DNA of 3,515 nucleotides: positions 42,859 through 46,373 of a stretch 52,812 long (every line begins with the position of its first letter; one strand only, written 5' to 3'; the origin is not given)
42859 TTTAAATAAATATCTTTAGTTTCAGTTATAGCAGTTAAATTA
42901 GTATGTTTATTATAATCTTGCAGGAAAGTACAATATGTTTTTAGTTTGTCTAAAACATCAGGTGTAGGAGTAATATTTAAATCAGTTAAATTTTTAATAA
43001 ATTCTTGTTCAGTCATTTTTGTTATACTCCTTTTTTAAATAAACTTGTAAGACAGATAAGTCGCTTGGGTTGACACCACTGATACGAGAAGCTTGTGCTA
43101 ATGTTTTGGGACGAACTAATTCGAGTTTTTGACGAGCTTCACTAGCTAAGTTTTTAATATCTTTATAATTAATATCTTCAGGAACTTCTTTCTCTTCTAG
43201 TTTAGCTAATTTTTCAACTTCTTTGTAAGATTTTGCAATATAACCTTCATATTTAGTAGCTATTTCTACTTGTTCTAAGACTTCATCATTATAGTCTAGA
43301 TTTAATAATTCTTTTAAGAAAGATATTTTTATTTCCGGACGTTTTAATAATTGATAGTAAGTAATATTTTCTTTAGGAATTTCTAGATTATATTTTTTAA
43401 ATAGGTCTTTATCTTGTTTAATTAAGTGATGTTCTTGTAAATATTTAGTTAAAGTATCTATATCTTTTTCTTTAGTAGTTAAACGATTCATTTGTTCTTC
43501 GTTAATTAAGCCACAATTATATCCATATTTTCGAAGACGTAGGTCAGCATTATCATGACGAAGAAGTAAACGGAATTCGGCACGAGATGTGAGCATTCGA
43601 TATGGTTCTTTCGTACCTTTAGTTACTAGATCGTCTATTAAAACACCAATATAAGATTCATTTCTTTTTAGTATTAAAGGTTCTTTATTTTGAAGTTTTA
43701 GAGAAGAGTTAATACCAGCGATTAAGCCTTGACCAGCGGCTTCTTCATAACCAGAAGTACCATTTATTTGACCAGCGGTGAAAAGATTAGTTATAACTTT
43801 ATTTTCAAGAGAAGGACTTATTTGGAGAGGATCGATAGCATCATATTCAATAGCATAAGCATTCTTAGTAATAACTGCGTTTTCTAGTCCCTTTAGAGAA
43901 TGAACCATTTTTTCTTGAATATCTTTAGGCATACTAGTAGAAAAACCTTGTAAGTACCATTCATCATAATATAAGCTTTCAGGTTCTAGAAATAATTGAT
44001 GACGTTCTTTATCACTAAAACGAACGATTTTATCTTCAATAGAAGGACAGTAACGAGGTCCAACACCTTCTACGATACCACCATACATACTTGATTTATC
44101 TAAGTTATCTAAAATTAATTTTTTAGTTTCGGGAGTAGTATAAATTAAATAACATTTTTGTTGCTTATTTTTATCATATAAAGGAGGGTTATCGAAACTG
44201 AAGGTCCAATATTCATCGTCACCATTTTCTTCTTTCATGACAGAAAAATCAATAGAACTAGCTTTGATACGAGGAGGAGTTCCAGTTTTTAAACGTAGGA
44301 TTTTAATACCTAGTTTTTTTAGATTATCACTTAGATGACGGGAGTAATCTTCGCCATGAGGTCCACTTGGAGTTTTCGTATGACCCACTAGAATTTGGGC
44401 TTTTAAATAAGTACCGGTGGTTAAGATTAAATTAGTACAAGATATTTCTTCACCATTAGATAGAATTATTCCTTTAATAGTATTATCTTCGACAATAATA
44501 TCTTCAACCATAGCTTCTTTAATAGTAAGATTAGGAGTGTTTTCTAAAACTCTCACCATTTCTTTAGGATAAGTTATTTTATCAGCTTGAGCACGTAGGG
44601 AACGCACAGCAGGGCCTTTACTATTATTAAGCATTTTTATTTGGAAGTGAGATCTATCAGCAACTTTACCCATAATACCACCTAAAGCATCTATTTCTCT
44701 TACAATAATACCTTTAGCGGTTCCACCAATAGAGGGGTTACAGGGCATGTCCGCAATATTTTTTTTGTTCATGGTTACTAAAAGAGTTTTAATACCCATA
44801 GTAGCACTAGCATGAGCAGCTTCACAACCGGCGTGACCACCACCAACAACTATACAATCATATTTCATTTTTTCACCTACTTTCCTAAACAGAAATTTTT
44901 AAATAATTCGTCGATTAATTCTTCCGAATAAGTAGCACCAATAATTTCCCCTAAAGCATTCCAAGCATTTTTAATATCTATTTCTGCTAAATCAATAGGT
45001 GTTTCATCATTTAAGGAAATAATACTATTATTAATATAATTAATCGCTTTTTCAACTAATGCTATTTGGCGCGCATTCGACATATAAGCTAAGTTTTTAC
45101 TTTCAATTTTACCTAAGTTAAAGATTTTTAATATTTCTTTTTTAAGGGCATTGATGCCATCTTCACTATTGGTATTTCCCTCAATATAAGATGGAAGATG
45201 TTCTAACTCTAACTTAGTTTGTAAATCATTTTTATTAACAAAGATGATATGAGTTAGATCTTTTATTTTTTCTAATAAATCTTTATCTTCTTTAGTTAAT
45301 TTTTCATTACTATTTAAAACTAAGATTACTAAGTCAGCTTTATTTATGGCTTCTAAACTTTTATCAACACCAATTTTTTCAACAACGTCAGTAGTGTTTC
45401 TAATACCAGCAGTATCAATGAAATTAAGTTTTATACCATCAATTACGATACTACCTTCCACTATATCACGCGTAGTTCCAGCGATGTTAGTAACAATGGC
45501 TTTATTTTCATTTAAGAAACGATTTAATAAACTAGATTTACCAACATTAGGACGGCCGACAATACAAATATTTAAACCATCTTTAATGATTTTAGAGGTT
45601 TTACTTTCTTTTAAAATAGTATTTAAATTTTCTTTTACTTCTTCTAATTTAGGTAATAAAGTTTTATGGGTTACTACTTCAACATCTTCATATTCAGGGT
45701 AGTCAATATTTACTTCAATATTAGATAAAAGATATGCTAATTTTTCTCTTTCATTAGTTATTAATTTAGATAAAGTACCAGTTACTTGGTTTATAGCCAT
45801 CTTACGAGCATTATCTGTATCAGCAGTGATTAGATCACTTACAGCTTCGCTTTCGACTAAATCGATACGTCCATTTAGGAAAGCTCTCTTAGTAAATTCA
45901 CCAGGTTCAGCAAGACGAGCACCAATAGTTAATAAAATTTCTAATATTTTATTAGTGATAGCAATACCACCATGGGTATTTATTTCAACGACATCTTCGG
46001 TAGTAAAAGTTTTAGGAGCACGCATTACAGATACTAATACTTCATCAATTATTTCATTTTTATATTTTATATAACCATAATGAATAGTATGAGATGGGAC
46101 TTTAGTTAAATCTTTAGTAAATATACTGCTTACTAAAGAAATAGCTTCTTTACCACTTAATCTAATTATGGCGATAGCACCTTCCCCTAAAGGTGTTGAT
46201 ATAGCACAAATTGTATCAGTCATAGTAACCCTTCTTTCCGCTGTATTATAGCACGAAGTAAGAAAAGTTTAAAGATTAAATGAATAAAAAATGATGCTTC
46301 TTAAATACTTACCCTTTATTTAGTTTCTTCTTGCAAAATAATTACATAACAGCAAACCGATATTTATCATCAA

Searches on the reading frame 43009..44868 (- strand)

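Call 96: search_protein_families(library=pfam, proteins=[window:43009-44868:-], max_evalue=0.00001)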
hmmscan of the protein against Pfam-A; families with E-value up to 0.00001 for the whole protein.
window:43009-44868:- (619 aa): 5 families
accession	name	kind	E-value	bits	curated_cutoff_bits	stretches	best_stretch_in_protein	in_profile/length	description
PF01134.28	GIDA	-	4.1e-162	540.1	22.1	1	4-396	1-391/391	Glucose inhibited division protein A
PF13932.14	SAM_GIDA_C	-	2.2e-23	82.2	27.1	1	552-607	1-56/57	tRNA modifying enzyme MnmG/GidA C-terminal helical bundle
PF21680.2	GIDA_C_1st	-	1.3e-13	51.9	24.7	1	457-546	1-94/96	tRNA modifying enzyme MnmG/GidA C-terminal helical domain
PF07992.20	Pyr_redox_2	-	1.3e-06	28.6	26.1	0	3-152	1-108/291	Pyridine nucleotide-disulphide oxidoreductase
PF12831.13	FAD_oxidored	-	9.8e-06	25.5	27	0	4-35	1-32/416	FAD dependent oxidoreductase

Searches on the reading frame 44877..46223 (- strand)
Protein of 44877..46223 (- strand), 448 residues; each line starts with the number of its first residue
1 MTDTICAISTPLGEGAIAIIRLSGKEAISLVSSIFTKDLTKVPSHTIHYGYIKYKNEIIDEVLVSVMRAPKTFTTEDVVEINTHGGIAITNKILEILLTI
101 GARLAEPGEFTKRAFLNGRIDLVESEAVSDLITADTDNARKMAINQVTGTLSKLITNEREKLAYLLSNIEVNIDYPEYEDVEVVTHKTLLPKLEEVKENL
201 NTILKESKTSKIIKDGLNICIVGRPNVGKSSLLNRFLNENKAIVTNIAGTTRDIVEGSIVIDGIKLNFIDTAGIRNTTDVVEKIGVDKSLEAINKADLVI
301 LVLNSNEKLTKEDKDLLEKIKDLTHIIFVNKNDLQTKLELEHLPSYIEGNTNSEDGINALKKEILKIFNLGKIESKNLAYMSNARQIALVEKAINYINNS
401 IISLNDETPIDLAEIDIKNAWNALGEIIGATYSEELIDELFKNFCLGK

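Call 96: search_protein_families(library=pfam, proteins=[window:44877-46223:-], max_evalue=0.00001)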
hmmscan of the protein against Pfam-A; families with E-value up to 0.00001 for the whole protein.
window:44877-46223:- (448 aa): 6 families
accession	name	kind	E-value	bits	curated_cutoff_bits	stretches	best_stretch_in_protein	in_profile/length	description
PF12631.12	MnmE_helical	-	2.9e-52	178.3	40.1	1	122-445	1-211/211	MnmE helical domain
PF10396.14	TrmE_N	-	6.9e-44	149.3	29.8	1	4-119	1-117/117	GTP-binding protein TrmE N-terminus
PF01926.29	MMR_HSR1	-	2.3e-27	95.8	21.9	1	219-331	2-113/113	50S ribosome-binding GTPase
PF02421.24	FeoB_N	-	1.8e-09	37.8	27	1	218-307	2-90/156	Ferrous iron transport protein B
PF04548.22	AIG1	-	3.1e-08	33.6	27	1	217-323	1-110/212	AIG1 family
PF00009.33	GTP_EFTU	-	5.1e-07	29.9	26.5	0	217-352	4-151/188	Elongation factor Tu GTP binding domain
